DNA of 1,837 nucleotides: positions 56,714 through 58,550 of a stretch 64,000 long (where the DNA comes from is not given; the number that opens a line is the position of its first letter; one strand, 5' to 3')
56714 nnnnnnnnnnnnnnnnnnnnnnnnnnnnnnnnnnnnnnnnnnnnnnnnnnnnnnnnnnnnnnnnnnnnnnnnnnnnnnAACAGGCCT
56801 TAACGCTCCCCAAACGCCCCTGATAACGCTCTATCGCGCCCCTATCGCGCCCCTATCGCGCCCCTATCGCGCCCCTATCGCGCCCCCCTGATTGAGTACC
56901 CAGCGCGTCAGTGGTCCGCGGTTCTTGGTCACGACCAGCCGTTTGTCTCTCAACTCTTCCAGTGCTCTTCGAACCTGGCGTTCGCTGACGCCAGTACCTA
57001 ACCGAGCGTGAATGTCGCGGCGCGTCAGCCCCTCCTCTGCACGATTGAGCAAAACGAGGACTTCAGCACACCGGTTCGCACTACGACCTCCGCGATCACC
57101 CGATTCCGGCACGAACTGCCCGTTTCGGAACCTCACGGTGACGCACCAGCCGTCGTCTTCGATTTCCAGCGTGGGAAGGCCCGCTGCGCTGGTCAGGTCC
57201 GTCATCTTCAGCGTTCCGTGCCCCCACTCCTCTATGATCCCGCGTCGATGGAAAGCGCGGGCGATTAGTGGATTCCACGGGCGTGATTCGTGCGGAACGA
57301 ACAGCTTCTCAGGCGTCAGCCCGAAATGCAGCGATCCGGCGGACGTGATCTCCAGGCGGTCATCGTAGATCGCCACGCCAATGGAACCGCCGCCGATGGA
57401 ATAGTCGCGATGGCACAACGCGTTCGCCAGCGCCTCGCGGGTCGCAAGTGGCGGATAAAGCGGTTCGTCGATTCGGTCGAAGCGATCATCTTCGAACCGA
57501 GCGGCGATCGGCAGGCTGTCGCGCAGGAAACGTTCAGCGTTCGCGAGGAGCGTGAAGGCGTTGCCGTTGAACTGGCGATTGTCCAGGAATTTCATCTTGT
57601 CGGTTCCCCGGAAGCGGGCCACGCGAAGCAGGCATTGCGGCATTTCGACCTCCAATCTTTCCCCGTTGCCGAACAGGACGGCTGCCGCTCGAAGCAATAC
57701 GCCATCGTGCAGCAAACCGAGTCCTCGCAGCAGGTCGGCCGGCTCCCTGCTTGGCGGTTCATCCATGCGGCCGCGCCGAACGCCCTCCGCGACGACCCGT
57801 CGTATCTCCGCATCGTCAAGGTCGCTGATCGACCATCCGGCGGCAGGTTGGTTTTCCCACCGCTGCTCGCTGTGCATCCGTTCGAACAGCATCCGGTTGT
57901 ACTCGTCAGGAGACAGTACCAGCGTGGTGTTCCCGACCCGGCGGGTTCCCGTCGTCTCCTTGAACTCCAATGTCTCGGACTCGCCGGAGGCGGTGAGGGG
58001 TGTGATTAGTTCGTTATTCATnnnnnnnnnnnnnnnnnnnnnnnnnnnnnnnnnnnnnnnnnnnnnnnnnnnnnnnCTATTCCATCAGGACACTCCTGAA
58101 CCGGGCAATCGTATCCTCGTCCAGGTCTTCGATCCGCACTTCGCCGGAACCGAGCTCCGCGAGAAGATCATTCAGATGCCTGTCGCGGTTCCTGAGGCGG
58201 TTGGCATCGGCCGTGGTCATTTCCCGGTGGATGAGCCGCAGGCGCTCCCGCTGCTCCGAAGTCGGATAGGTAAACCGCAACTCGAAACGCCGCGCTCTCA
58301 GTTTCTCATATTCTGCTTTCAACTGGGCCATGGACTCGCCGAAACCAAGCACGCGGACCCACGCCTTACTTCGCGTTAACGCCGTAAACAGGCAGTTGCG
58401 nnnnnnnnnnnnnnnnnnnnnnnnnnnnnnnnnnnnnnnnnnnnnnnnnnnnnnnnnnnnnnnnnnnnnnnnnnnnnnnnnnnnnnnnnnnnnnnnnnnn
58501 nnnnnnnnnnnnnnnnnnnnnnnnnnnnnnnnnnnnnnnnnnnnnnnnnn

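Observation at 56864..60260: Candidate two-gene defence module: NERD-SF1 helicase plus AlbA_2/HATPase_c_4/wHTH protein in a lower-GC island flanked by TA loci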

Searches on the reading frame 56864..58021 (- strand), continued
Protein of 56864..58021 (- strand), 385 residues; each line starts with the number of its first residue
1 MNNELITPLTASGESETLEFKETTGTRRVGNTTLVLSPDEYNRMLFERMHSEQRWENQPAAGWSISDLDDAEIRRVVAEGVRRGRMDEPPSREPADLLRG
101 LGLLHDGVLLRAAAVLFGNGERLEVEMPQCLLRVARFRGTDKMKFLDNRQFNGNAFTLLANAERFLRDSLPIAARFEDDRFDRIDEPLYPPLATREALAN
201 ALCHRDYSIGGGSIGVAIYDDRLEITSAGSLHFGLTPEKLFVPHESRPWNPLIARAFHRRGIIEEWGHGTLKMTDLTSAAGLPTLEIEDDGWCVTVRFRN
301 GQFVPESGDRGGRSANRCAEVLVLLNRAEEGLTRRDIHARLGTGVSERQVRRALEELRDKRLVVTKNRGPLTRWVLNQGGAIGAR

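Call 58: find_related_loci(query=A3, collection=metagenome_contigs, flank=5000)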
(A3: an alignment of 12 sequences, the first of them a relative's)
Query A3 (476 aa) in metagenome_contigs; peptide patterns used: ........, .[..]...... (x = any residue, [..] = any of these).
600 stretches matched a pattern (row limit reached: there are more); 491 encode a relative of the query (tblastn E <= 1e-3); the best 80 are kept; 80 distinct loci.
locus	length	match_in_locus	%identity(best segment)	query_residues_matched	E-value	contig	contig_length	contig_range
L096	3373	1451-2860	75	1-469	0e+0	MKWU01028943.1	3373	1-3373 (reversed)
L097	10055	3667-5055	73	1-462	0e+0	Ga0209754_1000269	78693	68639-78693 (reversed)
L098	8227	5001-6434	67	1-474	0e+0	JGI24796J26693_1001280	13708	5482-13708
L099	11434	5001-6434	67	1-474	0e+0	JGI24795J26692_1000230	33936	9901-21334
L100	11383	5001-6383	68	1-462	0e+0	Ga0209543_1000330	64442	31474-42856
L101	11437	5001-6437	63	1-462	0e+0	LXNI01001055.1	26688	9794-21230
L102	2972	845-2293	61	1-466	0e+0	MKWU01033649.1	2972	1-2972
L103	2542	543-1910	61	6-462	0e+0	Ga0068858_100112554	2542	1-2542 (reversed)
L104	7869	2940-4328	61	1-464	0e+0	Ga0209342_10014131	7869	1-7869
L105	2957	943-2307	61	10-465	0e+0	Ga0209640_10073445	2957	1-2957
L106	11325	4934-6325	61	1-465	0e+0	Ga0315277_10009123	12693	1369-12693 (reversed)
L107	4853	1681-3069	60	1-464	0e+0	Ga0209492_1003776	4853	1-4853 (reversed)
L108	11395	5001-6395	59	1-462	1e-178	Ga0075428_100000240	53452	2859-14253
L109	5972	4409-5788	61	4-464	2e-180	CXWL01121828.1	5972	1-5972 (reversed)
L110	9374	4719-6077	60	12-465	8e-176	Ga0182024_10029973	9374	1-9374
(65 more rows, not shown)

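Call 66: search_solved_structures(query=A3, max_evalue=0.01)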
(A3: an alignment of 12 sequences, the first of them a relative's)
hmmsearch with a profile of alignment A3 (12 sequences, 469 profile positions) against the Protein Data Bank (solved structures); distinct sequences matched with E-value up to 0.01: 1.
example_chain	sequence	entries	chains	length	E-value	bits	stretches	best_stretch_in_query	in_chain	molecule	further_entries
3lmm_A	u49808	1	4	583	9.4e-06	27.5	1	275-378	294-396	Uncharacterized protein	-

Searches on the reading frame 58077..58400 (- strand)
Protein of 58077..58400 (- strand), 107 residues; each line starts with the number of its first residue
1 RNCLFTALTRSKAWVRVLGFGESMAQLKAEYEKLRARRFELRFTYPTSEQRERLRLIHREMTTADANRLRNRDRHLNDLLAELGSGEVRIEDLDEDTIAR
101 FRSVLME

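Call 41: search_protein_families(library=pfam, proteins=[window:58077-58400:-], max_evalue=10)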
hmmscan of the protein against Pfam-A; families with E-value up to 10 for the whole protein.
window:58077-58400:- (107 aa): 4 families
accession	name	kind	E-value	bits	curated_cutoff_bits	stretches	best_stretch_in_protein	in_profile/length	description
PF13538.12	UvrD_C_2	-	0.0025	18.1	27.4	1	1-17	35-51/52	UvrD-like helicase C-terminal domain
PF21771.2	CFAP58_CC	-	0.019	14.4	27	1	26-90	191-255/306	CFAP58 central coiled coil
PF00831.28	Ribosomal_L29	-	0.078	13.4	24.5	1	23-60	7-46/57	Ribosomal L29 protein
PF04977.20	DivIC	-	0.13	12.6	28.9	1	14-41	16-43/80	Septum formation initiator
